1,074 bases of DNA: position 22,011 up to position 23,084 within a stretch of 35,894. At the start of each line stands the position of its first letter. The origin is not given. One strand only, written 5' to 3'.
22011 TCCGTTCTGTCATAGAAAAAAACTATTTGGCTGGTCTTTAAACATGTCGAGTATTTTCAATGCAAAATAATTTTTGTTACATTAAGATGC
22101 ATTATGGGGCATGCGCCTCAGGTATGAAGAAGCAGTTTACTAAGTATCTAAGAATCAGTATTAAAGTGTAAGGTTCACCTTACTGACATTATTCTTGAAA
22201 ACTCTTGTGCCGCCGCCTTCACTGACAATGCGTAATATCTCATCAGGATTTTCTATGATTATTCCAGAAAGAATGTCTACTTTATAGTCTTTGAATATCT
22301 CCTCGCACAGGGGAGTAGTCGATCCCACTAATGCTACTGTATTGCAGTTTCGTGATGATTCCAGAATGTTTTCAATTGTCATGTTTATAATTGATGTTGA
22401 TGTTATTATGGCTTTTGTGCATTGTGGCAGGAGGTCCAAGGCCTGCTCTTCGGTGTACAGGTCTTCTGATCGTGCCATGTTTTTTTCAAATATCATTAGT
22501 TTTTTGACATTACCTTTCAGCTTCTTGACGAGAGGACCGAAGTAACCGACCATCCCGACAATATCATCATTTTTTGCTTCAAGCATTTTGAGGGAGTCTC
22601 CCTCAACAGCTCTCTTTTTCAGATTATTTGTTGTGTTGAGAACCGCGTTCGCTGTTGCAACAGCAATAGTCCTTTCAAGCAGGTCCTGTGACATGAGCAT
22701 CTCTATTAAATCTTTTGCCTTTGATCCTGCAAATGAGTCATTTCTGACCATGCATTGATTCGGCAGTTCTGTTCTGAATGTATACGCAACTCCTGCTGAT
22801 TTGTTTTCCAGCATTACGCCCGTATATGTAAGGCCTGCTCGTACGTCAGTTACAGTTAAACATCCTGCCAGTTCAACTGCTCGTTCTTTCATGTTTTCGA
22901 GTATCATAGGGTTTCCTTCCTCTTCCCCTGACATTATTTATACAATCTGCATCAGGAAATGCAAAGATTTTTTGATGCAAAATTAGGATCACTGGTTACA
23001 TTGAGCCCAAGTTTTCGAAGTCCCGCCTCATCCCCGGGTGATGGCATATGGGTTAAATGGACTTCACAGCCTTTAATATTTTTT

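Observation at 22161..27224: Divergent six-gene cluster of function-unknown families with a metal / molybdopterin-cofactor flavour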

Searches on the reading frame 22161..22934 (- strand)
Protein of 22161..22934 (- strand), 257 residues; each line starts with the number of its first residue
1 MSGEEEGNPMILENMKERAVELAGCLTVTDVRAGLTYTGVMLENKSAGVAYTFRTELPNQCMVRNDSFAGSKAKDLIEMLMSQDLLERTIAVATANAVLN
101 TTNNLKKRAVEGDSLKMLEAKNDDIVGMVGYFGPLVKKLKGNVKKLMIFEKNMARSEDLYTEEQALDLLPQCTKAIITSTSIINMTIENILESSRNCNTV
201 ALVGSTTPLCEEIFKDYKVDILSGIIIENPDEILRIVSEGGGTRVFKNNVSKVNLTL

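Call 3: search_protein_families(library=pfam, proteins=[window:22161-22934:-], max_evalue=0.01)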
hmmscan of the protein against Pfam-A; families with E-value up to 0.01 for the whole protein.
window:22161-22934:- (257 aa): 2 families
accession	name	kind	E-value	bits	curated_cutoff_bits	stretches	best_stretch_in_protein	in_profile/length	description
PF04016.18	DUF364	-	1.5e-39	135.4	23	1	114-255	2-146/147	Putative heavy-metal chelation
PF13938.11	DUF4213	-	7.9e-19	68.2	23.5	1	24-99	9-75/75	Putative heavy-metal chelation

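Call 4: search_protein_families(library=ncbifam, proteins=[window:22161-22934:-], max_evalue=0.01)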
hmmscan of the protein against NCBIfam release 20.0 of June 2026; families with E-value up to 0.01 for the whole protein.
window:22161-22934:- (257 aa): 0 families

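Call 65: find_homologous_proteins(query=window:22161-22934:-, max_evalue=1e-10)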
Query window:22161-22934:- (257 aa): 329 proteins with E <= 1e-10 among 1769 candidates; the best 120 are listed.
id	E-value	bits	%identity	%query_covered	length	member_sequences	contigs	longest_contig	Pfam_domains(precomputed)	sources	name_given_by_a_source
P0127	4.8e-153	525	100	96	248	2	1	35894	PF13938.12,PF04016.19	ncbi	-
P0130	1.9e-124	432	80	96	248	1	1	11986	PF13938.12,PF04016.19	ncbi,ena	-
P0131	1.8e-115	402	74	96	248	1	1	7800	PF13938.12,PF04016.19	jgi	-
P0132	6.5e-113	394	73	97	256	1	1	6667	PF13938.12,PF04016.19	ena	-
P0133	1.9e-73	265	56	95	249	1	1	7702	PF13938.12,PF04016.19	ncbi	-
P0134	4.6e-73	263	53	96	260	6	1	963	PF13938.12,PF04016.19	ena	-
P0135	1.1e-72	262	52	95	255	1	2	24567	PF13938.12,PF04016.19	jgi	-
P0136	1.5e-72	262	53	96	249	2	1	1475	PF13938.12,PF04016.19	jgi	-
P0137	2.0e-72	261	54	95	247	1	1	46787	PF13938.12,PF04016.19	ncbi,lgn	-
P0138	6.5e-72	260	55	95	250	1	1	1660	PF13938.12,PF04016.19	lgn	-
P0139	1.6e-71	258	53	96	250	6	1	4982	PF13938.12,PF04016.19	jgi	jgi:uncharacterized protein (DUF4213/DUF364 family)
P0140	3.6e-71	257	54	95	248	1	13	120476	PF13938.12,PF04016.19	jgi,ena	jgi:uncharacterized protein (DUF4213/DUF364 family)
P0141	3.8e-71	257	53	95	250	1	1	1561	PF13938.12,PF04016.19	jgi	jgi:uncharacterized protein (DUF4213/DUF364 family)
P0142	7.4e-71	256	51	96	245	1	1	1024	PF13938.12,PF04016.19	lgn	-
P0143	9.0e-71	256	55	95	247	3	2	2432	PF13938.12,PF04016.19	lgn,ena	-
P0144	4.1e-70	254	50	96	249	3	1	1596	PF13938.12,PF04016.19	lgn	-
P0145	1.6e-69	252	52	95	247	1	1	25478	PF13938.12,PF04016.19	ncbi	-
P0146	4.1e-69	251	52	96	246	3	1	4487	PF13938.12,PF04016.19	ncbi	ncbi:MAG: DUF364 domain-containing protein [bacterium]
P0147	2.2e-68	248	53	95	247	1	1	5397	PF13938.12,PF04016.19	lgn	-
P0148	4.7e-68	247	51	95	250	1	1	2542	PF13938.12,PF04016.19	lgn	-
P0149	7.8e-68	246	51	96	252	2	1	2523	PF13938.12,PF04016.19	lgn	-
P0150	8.6e-68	246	52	89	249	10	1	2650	PF13938.12,PF04016.19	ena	-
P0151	1.1e-67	246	51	95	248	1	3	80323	PF13938.12,PF04016.19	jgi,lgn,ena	-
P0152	1.4e-67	246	50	96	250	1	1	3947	PF13938.12,PF04016.19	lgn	-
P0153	1.5e-67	245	51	95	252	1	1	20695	PF13938.12,PF04016.19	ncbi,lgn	-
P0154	6.7e-67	243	49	94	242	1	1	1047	PF13938.12,PF04016.19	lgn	-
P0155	1.6e-66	242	49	96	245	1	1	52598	PF13938.12,PF04016.19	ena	-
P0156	1.8e-66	242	50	95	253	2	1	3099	PF13938.12,PF04016.19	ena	-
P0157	7.3e-66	240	49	96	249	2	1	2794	PF13938.12,PF04016.19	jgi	jgi:uncharacterized protein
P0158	1.2e-65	239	50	96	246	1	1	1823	PF13938.12,PF04016.19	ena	-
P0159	1.4e-65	239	49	95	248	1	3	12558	PF13938.12,PF04016.19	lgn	-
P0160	1.6e-65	239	48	95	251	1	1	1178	PF13938.12,PF04016.19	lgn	-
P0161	7.6e-64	233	48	96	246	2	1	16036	PF13938.12,PF04016.19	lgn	-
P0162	9.3e-64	233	49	96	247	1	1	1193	PF13938.12,PF04016.19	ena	-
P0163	1.6e-63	232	52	90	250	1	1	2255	PF13938.12,PF04016.19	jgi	jgi:uncharacterized protein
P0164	1.9e-63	232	48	96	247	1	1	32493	PF13938.12,PF04016.19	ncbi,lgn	-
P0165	3.4e-63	231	50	96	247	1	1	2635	PF13938.12,PF04016.19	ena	-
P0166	3.5e-63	231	47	96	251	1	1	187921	PF13938.12,PF04016.19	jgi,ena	-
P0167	5.1e-63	231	45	96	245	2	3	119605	PF13938.12,PF04016.19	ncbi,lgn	-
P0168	8.1e-63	230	48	95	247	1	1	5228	PF13938.12,PF04016.19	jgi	jgi:hypothetical protein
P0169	2.7e-62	228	48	96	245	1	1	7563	PF13938.12,PF04016.19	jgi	jgi:uncharacterized protein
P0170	2.6e-61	225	47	96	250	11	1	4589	PF13938.12,PF04016.19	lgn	-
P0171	6.3e-61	224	47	96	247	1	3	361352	PF13938.12,PF04016.19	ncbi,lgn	-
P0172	2.0e-60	222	45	95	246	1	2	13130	PF13938.12,PF04016.19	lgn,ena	-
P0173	2.6e-60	222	46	95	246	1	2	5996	PF13938.12,PF04016.19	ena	-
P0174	6.0e-60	221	45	96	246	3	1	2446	PF13938.12,PF04016.19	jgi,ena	-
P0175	1.1e-59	220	47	89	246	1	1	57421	PF13938.12,PF04016.19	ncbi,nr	ncbi:MAG: DUF364 domain-containing protein [Desulfobacterota bacterium]|nr:DUF364 domain-containing 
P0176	1.4e-59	219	47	90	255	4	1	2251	PF13938.12,PF04016.19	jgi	-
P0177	1.9e-59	219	44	96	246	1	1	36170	PF13938.12,PF04016.19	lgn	-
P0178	2.8e-59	218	47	95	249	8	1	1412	PF13938.12,PF04016.19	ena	-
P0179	4.6e-59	218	47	96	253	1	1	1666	PF13938.12,PF04016.19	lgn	-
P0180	8.1e-59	217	47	96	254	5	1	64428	PF13938.12,PF04016.19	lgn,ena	-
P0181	4.6e-58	214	47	96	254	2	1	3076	PF13938.12,PF04016.19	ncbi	-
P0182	4.7e-58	214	49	95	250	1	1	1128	PF13938.12,PF04016.19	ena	-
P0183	5.0e-58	214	47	96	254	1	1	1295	PF13938.12,PF04016.19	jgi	-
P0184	1.5e-56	209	44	96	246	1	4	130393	PF13938.12,PF04016.19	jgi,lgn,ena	-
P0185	4.0e-56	208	46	95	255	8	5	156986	PF13938.12,PF04016.19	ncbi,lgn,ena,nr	ncbi:MAG: DUF364 domain-containing protein [Deltaproteobacteria bacterium]|nr:DUF364 domain-containi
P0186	4.3e-56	208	48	90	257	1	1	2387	PF13938.12,PF04016.19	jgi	jgi:uncharacterized protein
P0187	4.7e-56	208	46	92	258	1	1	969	PF13938.12,PF04016.19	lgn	-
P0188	6.1e-56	207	45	96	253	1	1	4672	PF13938.12,PF04016.19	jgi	jgi:uncharacterized protein (DUF4213/DUF364 family)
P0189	7.7e-56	207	44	95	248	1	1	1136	PF13938.12,PF04016.19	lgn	-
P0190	8.6e-56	207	46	96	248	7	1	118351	PF13938.12,PF04016.19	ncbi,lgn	-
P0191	1.6e-55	206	46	96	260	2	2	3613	PF13938.12,PF04016.19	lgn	-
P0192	1.9e-55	206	43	95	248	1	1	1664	PF13938.12,PF04016.19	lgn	-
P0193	1.6e-54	203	46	96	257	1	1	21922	PF13938.12,PF04016.19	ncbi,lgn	-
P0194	2.0e-54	202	47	95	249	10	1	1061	PF13938.12,PF04016.19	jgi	jgi:uncharacterized protein (DUF4213/DUF364 family)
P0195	2.8e-54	202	44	95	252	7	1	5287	PF13938.12,PF04016.19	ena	-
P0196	3.2e-54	202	45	97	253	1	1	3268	PF13938.12,PF04016.19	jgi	jgi:uncharacterized protein (DUF4213/DUF364 family)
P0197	3.4e-54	202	45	96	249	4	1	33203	PF13938.12,PF04016.19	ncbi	ncbi:MAG: DUF364 domain-containing protein [Pseudomonadota bacterium]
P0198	4.3e-54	201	46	96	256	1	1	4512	PF13938.12,PF04016.19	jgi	-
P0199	4.9e-54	201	45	95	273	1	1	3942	PF13938.12,PF04016.19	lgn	-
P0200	5.9e-54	201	45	96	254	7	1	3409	PF13938.12,PF04016.19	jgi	jgi:hypothetical protein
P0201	7.2e-54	201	46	89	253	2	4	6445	PF13938.12,PF04016.19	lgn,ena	-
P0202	8.5e-54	200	44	96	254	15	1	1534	PF13938.12,PF04016.19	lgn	-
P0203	9.8e-54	200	45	96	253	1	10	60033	PF13938.12,PF04016.19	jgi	jgi:uncharacterized protein (DUF4213/DUF364 family)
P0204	1.1e-53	200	44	96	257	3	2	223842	PF13938.12,PF04016.19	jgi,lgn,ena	-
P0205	1.5e-53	200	44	96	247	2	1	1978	PF13938.12,PF04016.19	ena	-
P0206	2.1e-53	199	43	96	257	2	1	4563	PF13938.12,PF04016.19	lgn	-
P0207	2.6e-53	199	44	96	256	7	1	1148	PF13938.12,PF04016.19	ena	-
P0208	3.0e-53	199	45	96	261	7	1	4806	PF13938.12,PF04016.19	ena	-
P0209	3.5e-53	198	45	89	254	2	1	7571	PF13938.12,PF04016.19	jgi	jgi:uncharacterized protein (DUF4213/DUF364 family)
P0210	5.6e-53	198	44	96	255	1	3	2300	PF13938.12,PF04016.19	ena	-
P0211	5.7e-53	198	44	96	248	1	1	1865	PF13938.12,PF04016.19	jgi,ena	-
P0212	5.8e-53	198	42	95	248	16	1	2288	PF13938.12,PF04016.19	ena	-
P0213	5.9e-53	198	47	89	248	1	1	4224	PF13938.12,PF04016.19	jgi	jgi:uncharacterized protein (DUF4213/DUF364 family)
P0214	1.1e-52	197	47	89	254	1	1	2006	PF13938.12,PF04016.19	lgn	-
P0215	2.1e-52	196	47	89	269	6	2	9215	PF13938.12,PF04016.19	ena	-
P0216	3.4e-52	195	47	89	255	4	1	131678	PF13938.12,PF04016.19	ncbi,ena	-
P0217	3.5e-52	195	44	90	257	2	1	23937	PF13938.12,PF04016.19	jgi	-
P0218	4.8e-52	195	47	89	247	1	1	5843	PF13938.12,PF04016.19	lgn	-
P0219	4.9e-52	195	45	95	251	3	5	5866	PF13938.12,PF04016.19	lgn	-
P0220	5.0e-52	195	46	96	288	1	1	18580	PF13938.12,PF04016.19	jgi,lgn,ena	-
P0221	1.0e-51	194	46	89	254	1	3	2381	PF13938.12,PF04016.19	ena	-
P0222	1.0e-51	194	47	89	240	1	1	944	PF13938.12,PF04016.19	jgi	jgi:uncharacterized protein (DUF4213/DUF364 family)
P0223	1.4e-51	193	46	89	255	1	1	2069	PF13938.12,PF04016.19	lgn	-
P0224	4.9e-51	191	45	90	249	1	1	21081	PF13938.12,PF04016.19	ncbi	-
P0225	6.1e-51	191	48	88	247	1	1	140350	PF13938.12,PF04016.19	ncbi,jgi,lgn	ncbi:MAG: Rossmann-like domain-containing protein [Thermoleophilia bacterium]|jgi:uncharacterized pr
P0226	6.1e-51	191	45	89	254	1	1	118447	PF13938.12,PF04016.19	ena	-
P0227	1.0e-50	190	45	89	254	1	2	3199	PF13938.12,PF04016.19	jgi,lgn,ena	-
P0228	1.1e-50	190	44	96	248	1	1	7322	PF13938.12,PF04016.19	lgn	-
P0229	1.2e-50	190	46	91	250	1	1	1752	PF13938.12,PF04016.19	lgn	-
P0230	1.3e-50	190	44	97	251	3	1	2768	PF13938.12,PF04016.19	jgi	-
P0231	1.4e-50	190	43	99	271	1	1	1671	PF13938.12,PF04016.19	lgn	-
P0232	1.8e-50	190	43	96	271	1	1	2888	PF13938.12,PF04016.19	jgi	jgi:uncharacterized protein (DUF4213/DUF364 family)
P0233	2.3e-50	189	45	89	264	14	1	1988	PF13938.12,PF04016.19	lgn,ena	-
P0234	2.5e-50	189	44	96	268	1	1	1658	PF13938.12,PF04016.19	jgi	jgi:uncharacterized protein (DUF4213/DUF364 family)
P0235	3.0e-50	189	41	96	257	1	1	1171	PF13938.12,PF04016.19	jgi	jgi:uncharacterized protein (DUF4213/DUF364 family)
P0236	3.7e-50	189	43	96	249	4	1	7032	PF13938.12,PF04016.19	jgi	jgi:uncharacterized protein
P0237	6.8e-50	188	44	96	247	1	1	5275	PF13938.12,PF04016.19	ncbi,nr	ncbi:MAG: DUF364 domain-containing protein [Thermoleophilia bacterium]|nr:DUF364 domain-containing p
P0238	7.9e-50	187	45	89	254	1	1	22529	PF13938.12,PF04016.19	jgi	jgi:uncharacterized protein (DUF4213/DUF364 family)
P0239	1.1e-49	187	47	89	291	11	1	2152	PF13938.12,PF04016.19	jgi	-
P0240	1.3e-49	187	48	85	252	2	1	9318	PF13938.12,PF04016.19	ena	-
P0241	1.5e-49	187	42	96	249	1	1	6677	PF13938.12,PF04016.19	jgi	-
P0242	3.5e-49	185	42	93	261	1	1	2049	PF13938.12,PF04016.19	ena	-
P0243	4.2e-49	185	47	89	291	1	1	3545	PF13938.12,PF04016.19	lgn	-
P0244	5.1e-49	185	45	89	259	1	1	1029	PF13938.12,PF04016.19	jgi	jgi:hypothetical protein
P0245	5.8e-49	185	42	96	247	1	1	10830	PF13938.12,PF04016.19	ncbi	-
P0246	6.5e-49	184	44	96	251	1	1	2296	PF13938.12,PF04016.19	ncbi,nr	ncbi:MAG: DUF364 domain-containing protein [Chloroflexi bacterium]|nr:DUF364 domain-containing prote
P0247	7.5e-49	184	47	89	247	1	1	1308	PF13938.12,PF04016.19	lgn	-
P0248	1.2e-48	184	43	89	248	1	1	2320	PF13938.12,PF04016.19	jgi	jgi:uncharacterized protein (DUF4213/DUF364 family)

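Call 66: find_encoding_contigs(protein=P0130, flank=8000, max_places=1)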
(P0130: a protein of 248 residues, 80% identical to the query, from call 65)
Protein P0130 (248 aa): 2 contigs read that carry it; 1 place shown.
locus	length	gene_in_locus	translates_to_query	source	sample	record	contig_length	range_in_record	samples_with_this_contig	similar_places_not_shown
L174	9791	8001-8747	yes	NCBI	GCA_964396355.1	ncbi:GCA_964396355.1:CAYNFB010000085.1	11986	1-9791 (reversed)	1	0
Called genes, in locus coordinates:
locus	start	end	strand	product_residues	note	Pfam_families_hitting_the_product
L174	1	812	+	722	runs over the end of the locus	PF00989:PAS, PF13426:PAS_9, PF00512:HisKA, PF02518:HATPase_c, PF00072:Response_reg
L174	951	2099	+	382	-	PF00390:malic, PF03949:Malic_M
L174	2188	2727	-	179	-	PF13242:Hydrolase_like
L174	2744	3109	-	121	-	-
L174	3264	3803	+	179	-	PF00929:RNase_T, PF16473:Rv2179c-like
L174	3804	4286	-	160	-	PF03061:4HBT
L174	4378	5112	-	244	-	PF01061:ABC2_membrane, PF12698:ABC2_membrane_3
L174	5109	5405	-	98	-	-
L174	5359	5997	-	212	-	PF00005:ABC_tran, PF13304:AAA_21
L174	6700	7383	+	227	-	-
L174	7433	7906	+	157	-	PF03266:NTPase_1 (weak)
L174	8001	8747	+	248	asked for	PF13938:DUF4213, PF04016:DUF364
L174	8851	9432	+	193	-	PF02663:FmdE, PF23475:zf-Tbcl_FmdE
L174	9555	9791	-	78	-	?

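Call 67: find_encoding_contigs(protein=P0131, flank=8000, max_places=1)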
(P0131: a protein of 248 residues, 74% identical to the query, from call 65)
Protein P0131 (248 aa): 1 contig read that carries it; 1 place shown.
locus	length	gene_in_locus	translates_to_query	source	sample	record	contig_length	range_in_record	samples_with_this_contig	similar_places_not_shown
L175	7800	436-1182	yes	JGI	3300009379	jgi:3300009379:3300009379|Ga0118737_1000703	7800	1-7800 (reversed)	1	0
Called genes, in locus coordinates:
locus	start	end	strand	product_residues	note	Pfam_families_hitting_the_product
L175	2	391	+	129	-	?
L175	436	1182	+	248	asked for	PF13938:DUF4213, PF04016:DUF364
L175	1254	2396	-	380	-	-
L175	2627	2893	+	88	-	-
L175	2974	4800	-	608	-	PF00672:HAMP (weak), PF00211:Guanylate_cyc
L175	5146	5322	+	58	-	-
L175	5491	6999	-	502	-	-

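Call 68: find_encoding_contigs(protein=P0137, flank=8000, max_places=1)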
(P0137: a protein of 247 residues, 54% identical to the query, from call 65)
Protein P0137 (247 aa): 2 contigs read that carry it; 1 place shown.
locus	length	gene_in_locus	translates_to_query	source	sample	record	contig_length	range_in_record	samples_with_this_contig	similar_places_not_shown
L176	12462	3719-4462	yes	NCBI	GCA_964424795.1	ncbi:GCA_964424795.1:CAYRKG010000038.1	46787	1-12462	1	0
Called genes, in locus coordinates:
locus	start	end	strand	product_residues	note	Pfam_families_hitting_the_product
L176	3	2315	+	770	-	?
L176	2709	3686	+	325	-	PF01408:GFO_IDH_MocA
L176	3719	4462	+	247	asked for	PF13938:DUF4213, PF04016:DUF364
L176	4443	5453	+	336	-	PF00291:PALP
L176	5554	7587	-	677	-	PF00456:Transketolase_N, PF02779:Transket_pyr, PF02780:Transketolase_C, PF22613:Transketolase_C_1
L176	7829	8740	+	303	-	PF01261:AP_endonuc_2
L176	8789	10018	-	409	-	PF01590:GAF, PF13185:GAF_2 (weak), PF13487:HD_5, PF01966:HD, PF13487:HD_5 (weak)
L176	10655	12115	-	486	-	PF05343:Peptidase_M42 (faint), PF01546:Peptidase_M20, PF07687:M20_dimer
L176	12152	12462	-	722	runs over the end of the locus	PF00664:ABC_membrane, PF00005:ABC_tran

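Call 69: find_encoding_contigs(protein=P0140, flank=8000, max_places=1)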
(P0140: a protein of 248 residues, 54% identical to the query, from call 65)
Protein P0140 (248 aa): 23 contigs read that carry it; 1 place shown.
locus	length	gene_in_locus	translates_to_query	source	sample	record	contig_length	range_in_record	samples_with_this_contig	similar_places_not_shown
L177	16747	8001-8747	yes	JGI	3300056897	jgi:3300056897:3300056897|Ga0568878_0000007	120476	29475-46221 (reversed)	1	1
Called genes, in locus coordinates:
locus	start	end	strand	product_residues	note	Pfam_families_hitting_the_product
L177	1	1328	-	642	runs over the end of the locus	PF22638:FlgK_D1, PF06429:Flg_bbr_C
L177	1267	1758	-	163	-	PF05130:FlgN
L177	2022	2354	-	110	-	PF07883:Cupin_2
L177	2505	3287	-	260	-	PF21033:RMD1-3, PF16811:TAtT (weak)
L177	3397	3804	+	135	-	PF04304:DUF454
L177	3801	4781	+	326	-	PF01408:GFO_IDH_MocA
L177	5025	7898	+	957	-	PF13205:Big_5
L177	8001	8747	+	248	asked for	PF13938:DUF4213, PF04016:DUF364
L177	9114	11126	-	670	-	PF00456:Transketolase_N, PF02779:Transket_pyr, PF22613:Transketolase_C_1, PF02780:Transketolase_C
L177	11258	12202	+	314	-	PF01261:AP_endonuc_2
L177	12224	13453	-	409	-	PF01590:GAF, PF13185:GAF_2, PF13492:GAF_3 (weak), PF13487:HD_5, PF01966:HD, PF13487:HD_5 (weak)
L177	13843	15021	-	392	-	PF00933:Glyco_hydro_3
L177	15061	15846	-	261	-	PF26551:DUF8180, PF01980:TrmO_N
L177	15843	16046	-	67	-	PF10133:CooT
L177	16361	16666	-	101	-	PF19585:DUF6092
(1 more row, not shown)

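Call 78: search_solved_structures(query=window:22161-22934:-, max_evalue=0.01)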
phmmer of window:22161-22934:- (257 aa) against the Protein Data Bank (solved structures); distinct sequences matched with E-value up to 0.01: 2.
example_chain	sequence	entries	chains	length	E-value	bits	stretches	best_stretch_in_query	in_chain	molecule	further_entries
3npg_A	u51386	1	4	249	1.3e-20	77.1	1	8-235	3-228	uncharacterized DUF364 family protein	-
3l5o_A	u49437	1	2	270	2.9e-10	43.2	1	119-246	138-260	uncharacterized protein from DUF364 family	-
